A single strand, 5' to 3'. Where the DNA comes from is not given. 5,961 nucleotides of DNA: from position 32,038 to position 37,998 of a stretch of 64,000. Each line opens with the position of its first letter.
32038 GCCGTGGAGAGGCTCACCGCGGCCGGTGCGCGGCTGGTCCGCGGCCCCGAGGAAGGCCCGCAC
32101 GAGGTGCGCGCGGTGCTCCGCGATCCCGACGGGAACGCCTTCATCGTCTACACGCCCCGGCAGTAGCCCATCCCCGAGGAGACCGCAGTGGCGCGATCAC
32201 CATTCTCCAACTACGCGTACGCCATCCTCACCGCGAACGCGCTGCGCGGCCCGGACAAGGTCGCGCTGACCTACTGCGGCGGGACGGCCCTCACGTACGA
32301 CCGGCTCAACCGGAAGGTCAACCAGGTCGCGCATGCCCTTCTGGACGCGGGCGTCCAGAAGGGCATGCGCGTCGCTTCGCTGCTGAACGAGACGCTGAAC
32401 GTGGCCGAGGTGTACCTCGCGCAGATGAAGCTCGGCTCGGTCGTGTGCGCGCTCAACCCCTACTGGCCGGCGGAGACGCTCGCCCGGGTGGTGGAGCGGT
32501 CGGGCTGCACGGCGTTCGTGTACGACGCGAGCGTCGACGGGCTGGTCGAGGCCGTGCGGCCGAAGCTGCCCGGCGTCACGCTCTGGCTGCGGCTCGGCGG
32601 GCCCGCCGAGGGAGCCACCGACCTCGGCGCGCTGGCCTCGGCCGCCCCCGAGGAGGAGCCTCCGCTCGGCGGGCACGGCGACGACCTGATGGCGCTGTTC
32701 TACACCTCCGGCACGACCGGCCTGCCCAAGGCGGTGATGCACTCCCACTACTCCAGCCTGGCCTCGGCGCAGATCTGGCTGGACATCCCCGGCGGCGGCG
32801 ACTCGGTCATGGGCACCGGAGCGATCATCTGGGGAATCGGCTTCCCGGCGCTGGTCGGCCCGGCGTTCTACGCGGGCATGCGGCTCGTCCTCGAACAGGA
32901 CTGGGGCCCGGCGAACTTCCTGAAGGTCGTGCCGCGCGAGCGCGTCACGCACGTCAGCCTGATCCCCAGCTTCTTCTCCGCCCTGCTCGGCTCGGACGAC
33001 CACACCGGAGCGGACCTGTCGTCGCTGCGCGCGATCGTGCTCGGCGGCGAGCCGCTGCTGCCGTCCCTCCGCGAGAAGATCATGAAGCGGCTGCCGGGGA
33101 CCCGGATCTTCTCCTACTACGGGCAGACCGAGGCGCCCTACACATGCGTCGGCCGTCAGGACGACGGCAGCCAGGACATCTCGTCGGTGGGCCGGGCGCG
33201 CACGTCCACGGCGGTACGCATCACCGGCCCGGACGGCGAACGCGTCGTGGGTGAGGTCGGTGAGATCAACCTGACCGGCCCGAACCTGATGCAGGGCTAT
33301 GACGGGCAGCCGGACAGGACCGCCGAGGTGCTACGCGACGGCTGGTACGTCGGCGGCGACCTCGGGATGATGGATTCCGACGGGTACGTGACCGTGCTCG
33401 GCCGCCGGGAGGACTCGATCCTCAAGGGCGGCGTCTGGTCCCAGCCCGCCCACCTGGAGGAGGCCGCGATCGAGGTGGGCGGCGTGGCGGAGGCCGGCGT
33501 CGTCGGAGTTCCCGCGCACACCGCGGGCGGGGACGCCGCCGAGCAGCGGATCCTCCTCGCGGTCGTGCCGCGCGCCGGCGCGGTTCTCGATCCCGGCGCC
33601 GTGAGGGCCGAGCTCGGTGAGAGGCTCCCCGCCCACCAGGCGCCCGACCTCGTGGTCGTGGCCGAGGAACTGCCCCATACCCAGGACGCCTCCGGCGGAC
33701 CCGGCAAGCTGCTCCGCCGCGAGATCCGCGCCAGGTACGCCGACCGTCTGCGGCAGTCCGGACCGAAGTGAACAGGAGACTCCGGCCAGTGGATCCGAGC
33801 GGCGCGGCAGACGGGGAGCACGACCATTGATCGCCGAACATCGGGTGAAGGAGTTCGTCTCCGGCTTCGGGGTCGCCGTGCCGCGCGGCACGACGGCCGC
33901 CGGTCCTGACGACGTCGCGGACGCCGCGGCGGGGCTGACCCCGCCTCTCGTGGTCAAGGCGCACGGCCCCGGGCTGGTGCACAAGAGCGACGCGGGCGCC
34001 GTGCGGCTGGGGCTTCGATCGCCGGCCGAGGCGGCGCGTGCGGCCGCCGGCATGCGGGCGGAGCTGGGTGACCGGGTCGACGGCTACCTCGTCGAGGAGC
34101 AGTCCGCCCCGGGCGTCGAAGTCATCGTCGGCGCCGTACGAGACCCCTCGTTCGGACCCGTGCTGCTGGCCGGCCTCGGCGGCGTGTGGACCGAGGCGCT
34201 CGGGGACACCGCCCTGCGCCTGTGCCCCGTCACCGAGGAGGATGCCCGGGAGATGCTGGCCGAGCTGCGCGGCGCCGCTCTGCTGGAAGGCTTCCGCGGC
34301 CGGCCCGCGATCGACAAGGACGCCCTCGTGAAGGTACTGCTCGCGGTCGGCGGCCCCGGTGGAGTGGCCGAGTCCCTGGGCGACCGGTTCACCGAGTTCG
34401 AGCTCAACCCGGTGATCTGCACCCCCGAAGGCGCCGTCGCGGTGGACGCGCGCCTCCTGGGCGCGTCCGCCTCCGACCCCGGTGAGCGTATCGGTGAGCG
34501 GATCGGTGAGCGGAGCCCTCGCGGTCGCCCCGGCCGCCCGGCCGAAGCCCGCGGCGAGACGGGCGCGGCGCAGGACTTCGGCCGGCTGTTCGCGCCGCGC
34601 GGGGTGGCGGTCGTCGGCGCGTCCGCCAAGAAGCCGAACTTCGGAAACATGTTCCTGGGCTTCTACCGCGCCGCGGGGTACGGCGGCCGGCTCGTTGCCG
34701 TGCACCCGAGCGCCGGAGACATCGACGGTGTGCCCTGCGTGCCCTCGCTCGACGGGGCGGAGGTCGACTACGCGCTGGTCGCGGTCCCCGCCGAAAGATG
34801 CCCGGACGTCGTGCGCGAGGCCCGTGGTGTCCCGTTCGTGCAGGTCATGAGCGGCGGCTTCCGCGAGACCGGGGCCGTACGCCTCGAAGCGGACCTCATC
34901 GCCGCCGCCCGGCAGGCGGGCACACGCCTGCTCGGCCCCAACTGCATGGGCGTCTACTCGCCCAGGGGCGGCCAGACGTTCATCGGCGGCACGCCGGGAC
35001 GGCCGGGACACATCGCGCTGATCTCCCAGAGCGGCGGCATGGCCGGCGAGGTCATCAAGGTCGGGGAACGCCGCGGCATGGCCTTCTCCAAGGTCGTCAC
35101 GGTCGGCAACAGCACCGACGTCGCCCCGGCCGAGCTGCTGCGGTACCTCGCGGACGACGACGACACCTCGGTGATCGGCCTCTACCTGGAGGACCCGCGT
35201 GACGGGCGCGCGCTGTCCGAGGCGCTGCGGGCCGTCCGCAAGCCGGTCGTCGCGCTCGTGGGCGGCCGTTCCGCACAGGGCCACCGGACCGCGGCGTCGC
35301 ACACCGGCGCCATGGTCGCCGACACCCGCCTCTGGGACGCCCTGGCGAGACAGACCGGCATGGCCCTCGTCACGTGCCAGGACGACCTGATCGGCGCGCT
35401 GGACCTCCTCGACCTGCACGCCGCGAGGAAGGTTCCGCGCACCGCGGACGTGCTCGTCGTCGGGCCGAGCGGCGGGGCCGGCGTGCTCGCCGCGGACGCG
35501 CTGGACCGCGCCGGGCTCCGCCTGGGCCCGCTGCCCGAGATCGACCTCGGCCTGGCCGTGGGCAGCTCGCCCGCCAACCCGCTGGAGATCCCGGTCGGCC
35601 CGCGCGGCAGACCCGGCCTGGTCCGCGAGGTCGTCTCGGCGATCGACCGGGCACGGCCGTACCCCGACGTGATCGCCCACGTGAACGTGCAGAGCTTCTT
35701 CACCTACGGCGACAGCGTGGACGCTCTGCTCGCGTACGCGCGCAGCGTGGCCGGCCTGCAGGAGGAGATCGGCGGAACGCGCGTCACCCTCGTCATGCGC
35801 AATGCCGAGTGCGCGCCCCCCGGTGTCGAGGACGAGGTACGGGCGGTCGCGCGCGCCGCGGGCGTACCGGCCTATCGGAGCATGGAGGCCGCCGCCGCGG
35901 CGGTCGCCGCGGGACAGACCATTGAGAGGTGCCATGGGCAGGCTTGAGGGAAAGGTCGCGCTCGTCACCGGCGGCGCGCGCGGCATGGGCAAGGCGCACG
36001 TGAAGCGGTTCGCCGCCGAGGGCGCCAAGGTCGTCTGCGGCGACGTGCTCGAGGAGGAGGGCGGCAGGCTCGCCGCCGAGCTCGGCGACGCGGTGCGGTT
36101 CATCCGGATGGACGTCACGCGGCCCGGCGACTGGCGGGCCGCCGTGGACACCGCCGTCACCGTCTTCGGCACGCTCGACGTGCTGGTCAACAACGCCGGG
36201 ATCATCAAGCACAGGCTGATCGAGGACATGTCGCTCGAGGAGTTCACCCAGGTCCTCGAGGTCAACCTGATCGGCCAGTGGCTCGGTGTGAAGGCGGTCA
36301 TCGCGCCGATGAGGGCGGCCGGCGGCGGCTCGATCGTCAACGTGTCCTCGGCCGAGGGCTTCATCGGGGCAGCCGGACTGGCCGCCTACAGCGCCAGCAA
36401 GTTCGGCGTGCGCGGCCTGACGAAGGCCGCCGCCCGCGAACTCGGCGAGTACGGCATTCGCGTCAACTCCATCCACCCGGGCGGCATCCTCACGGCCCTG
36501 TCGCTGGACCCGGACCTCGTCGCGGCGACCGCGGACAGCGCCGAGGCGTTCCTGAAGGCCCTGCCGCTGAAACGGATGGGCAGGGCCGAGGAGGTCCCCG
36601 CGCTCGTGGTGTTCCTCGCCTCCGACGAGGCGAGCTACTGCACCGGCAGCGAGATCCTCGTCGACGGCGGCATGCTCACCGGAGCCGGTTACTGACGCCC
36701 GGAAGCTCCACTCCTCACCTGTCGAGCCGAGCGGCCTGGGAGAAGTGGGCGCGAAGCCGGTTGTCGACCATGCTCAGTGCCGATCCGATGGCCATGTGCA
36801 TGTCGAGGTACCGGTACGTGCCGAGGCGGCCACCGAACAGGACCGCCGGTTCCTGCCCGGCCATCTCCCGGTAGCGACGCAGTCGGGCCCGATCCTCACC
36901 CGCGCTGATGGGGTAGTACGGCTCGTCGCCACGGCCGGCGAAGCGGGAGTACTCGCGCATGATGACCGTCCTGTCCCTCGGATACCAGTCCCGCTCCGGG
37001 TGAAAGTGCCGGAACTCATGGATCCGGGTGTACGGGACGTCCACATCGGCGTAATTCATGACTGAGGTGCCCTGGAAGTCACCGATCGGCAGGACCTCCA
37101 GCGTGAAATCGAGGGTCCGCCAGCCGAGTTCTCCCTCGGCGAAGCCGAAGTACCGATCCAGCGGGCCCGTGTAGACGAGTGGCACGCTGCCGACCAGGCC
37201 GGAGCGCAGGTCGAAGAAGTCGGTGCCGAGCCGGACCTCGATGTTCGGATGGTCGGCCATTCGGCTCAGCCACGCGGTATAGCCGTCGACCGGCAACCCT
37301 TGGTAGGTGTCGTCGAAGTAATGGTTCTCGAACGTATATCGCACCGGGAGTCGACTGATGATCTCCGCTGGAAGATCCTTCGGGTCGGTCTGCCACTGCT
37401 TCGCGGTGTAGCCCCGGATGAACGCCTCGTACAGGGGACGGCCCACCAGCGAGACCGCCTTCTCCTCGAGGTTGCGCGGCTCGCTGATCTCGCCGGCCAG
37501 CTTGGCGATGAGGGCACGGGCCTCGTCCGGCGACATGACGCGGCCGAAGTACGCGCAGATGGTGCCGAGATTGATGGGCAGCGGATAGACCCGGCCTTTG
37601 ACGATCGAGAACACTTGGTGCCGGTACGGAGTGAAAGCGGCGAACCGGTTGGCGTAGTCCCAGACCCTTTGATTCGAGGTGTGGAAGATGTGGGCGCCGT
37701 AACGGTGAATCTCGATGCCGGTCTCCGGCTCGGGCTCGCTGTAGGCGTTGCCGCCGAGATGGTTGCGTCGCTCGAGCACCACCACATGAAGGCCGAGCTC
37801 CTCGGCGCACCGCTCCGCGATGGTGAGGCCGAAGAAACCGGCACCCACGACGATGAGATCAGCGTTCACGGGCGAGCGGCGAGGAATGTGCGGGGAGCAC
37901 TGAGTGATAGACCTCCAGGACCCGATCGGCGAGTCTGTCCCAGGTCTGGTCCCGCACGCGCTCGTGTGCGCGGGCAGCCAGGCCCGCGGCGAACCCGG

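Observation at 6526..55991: Dispersed, expanded KstR2 regulon marked by eight operators over ~50 kb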

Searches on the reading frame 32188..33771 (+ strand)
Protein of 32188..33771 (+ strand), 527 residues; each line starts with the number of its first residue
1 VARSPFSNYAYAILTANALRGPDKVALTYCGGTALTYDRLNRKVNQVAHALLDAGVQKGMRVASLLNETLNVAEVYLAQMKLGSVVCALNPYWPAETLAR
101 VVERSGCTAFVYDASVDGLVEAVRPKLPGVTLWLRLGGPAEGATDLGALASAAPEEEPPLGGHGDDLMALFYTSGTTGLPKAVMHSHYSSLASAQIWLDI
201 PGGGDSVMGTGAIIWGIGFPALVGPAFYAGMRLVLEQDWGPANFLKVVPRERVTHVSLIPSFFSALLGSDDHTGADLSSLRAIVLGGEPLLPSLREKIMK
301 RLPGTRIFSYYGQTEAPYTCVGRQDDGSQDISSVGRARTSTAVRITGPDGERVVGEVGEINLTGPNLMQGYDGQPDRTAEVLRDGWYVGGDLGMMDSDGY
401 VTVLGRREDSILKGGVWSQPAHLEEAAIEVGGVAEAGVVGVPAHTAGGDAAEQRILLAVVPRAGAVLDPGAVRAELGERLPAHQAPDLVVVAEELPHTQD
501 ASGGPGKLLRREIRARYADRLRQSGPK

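Call 12: search_protein_families(library=pfam, proteins=[window:32188-33771:+])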
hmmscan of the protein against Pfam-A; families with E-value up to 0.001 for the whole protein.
window:32188-33771:+ (527 aa): 2 families
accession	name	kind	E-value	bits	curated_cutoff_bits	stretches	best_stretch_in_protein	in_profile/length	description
PF00501.34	AMP-binding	-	4.9e-70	236.7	29.9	1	16-371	3-383/384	AMP-binding enzyme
PF13193.12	AMP-binding_C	-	1.4e-08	36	24.5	1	423-499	2-73/76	AMP-binding enzyme C-terminal domain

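Call 15: search_protein_families(library=ncbifam, proteins=[window:32188-33771:+], max_evalue=0.00001)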
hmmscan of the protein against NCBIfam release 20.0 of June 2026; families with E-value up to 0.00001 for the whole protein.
window:32188-33771:+ (527 aa): 101 families (the best 25 are shown)
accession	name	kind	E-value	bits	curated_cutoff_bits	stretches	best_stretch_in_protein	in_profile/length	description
NF004837.0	PRK06187.1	subfamily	1.6e-89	300.6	476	1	11-520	11-525/531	long-chain-fatty-acid--CoA ligase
NF006182.0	PRK08316.1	subfamily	3.4e-78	263.4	663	1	13-520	16-520/523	fatty acyl-CoA synthetase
NF005702.0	PRK07514.1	subfamily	6.2e-63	212.9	558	1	10-519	5-502/506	malonyl-CoA synthase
NF004114.0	PRK05605.1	equivalog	6.3e-59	199.8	766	2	165-519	221-571/575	long-chain-fatty-acid--CoA ligase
NF005801.1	PRK07656.1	equivalog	3.8e-57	194.1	657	1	20-512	13-498/500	FadD3 family acyl-CoA ligase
NF009233.0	PRK12583.1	subfamily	1.7e-55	188.5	832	2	164-517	200-550/558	fatty acid CoA ligase family protein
NF005857.1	PRK07786.1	exception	3.3e-55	187.5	733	1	14-518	15-513/513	fatty-acid--CoA ligase FadD5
NF009071.0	PRK12406.1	subfamily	9e-55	186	701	1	30-521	8-506/510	acyl-CoA synthetase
NF005676.0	PRK07470.1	equivalog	2.1e-54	185.1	774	1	12-518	24-530/544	acyl-CoA synthetase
TIGR03098.1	ligase_PEP_1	hypoth_equivalog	3.1e-53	181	592.35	1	13-500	5-506/517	acyl-CoA ligase (AMP-forming), exosortase A system-associated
NF004758.0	PRK06087.1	equivalog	8e-53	179.7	736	1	20-516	36-538/548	medium-chain fatty-acid--CoA ligase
NF005307.0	PRK06839.1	equivalog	1.7e-52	178.7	748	1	10-498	5-479/496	o-succinylbenzoate--CoA ligase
NF053567.1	HBDA_AROS1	equivalog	2.4e-52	178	1000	1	12-499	17-506/523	3-hydroxybenzoate--CoA ligase HbdA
TIGR01733.1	AA-adenyl-dom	subfamily_domain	4.6e-52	177.2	317.4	1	36-436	1-407/409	amino acid adenylation domain-containing protein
NF002966.0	PRK03640.1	equivalog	9.4e-52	176.2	556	1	14-516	8-479/483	o-succinylbenzoate--CoA ligase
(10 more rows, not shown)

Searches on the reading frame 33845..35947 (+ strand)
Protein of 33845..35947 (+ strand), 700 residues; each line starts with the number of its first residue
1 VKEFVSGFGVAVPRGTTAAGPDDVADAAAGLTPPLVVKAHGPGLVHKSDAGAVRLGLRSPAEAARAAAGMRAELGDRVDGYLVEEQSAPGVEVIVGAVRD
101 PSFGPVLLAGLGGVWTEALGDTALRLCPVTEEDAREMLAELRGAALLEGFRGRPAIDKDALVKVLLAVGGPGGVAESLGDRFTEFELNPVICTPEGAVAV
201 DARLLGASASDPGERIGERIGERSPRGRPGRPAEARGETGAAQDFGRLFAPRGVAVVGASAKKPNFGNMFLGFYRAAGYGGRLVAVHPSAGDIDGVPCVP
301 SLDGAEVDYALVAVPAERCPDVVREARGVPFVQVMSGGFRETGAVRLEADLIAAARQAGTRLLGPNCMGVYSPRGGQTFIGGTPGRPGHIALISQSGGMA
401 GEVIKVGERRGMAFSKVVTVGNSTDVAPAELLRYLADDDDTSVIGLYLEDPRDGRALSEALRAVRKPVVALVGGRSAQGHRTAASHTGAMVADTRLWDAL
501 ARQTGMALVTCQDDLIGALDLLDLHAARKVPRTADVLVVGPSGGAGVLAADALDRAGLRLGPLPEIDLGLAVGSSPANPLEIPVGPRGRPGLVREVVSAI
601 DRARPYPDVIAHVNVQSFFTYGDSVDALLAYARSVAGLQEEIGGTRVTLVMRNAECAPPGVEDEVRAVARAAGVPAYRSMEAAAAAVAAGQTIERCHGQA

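Call 12: search_protein_families(library=pfam, proteins=[window:33845-35947:+])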
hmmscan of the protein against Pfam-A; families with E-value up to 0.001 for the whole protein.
window:33845-35947:+ (700 aa): 3 families
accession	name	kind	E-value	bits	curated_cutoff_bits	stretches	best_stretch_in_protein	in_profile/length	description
PF13549.11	ATP-grasp_5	-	1.4e-48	165.6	27.6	1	2-204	16-219/221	ATP-grasp domain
PF13607.11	Succ_CoA_lig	-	3.3e-41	140.7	27.4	1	387-521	1-137/138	Succinyl-CoA ligase like flavodoxin domain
PF13380.12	CoA_binding_2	-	8.8e-22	78.2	22.8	1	254-371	3-114/116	CoA binding domain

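Call 46: search_protein_families(library=ncbifam, proteins=[window:33845-35947:+], max_evalue=1e-20)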
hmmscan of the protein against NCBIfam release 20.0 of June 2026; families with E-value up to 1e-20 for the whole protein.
window:33845-35947:+ (700 aa): 4 families
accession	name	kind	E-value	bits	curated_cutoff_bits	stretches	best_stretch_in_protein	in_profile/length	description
NF045494.1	AcCoALig_Archglob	equivalog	5.9e-93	312.4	1200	2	242-563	215-539/665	acetate--CoA ligase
NF045492.1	HydPropCoALig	equivalog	2.9e-84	283.8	1300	1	2-563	25-576/700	3-hydroxypropionate--CoA ligase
TIGR02717.1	AcCoA-syn-alpha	equivalog_domain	1.8e-76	257.6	567.15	1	247-688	3-441/447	acetate--CoA ligase alpha subunit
NF045493.1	HydDutCoALig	equivalog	5.4e-76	256.6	1300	2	248-566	6-333/698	4-hydroxybutyrate--CoA ligase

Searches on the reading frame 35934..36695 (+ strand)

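Call 12: search_protein_families(library=pfam, proteins=[window:35934-36695:+])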
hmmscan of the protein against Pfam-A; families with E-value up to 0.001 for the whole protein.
window:35934-36695:+ (253 aa): 4 families
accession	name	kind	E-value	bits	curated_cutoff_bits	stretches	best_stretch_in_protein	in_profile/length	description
PF13561.12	adh_short_C2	-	1.9e-61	208.1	27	1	15-247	3-235/236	Enoyl-(Acyl carrier protein) reductase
PF00106.31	adh_short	-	1.3e-56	191.6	26.6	1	7-189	1-186/195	short chain dehydrogenase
PF08659.16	KR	-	1.2e-12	48.5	22.6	1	9-156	3-153/180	KR domain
PF01370.27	Epimerase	-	0.0005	20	20.9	0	9-93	1-76/240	NAD dependent epimerase/dehydratase family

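Call 46: search_protein_families(library=ncbifam, proteins=[window:35934-36695:+], max_evalue=1e-20)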
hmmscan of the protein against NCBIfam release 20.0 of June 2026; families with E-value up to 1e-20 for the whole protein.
window:35934-36695:+ (253 aa): 184 families (the best 25 are shown)
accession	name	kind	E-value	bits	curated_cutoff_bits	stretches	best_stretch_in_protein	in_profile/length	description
NF053702.1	TrHdxCHCADhChcB1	equivalog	4.4e-74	249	400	1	3-250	1-243/250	trans-4-hydroxycyclohexanecarboxylate dehydrogenase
NF005559.1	PRK07231.1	subfamily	4.1e-71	239.4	215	1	3-248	1-248/249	glucose 1-dehydrogenase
NF004198.0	PRK05653.1-3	equivalog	5.8e-69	232.3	296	1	3-247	4-246/248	3-oxoacyl-ACP reductase FabG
TIGR01830.1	3oxo_ACP_reduc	equivalog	1.5e-62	211.4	297.75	1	9-247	1-238/239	3-oxoacyl-[acyl-carrier-protein] reductase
NF004818.0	PRK06172.1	equivalog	6.6e-62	209.1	336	1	3-248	4-251/253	SDR family oxidoreductase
NF052562.1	RADHDNL4305835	equivalog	8.3e-62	208.9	400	1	2-247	3-249/252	NADP-dependent (R)-specific alcohol dehydrogenase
TIGR03971.1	SDR_subfam_1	subfamily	5.8e-61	206.2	300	1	4-248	1-269/271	mycofactocin-coupled SDR family oxidoreductase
NF004791.0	PRK06138.1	equivalog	5e-60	202.9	312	1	3-248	2-250/252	SDR family oxidoreductase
NF009466.0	PRK12826.1-2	subfamily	8.5e-59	199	222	1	7-248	4-245/248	3-oxoacyl-ACP reductase FabG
NF052558.1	MBtsdlDhBudC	equivalog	1.5e-58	198.4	270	1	5-248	2-242/250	meso-2,3-butanediol dehydrogenase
NF004197.0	PRK05653.1-1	equivalog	9.1e-57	192.5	332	1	3-248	4-247/249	3-oxoacyl-ACP reductase FabG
NF005473.0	PRK07069.1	equivalog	1.9e-55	188.2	339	1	2-247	6-259/262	SDR family oxidoreductase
NF005067.0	PRK06484.1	equivalog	1.2e-54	185.8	713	1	5-248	8-252/524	short chain dehydrogenase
NF005681.0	PRK07478.1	subfamily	2.7e-54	184.2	267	1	1-247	1-249/254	SDR family oxidoreductase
NF009093.0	PRK12429.1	subfamily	2.9e-54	184.1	258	1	4-247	3-256/259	3-hydroxybutyrate dehydrogenase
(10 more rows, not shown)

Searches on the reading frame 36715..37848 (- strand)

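Call 12: search_protein_families(library=pfam, proteins=[window:36715-37848:-])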
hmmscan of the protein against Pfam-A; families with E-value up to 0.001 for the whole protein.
window:36715-37848:- (377 aa): 3 families
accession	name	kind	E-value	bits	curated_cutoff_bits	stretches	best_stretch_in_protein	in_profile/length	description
PF03275.19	GLF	-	5.7e-79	265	26.3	1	142-347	1-203/203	UDP-galactopyranose mutase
PF13450.12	NAD_binding_8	-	1.9e-19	70.1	21.9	1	2-69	3-68/68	NAD(P)-binding Rossmann-like domain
PF01593.30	Amino_oxidase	-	2e-06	27.8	19.8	1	17-76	12-68/443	Flavin containing amine oxidoreductase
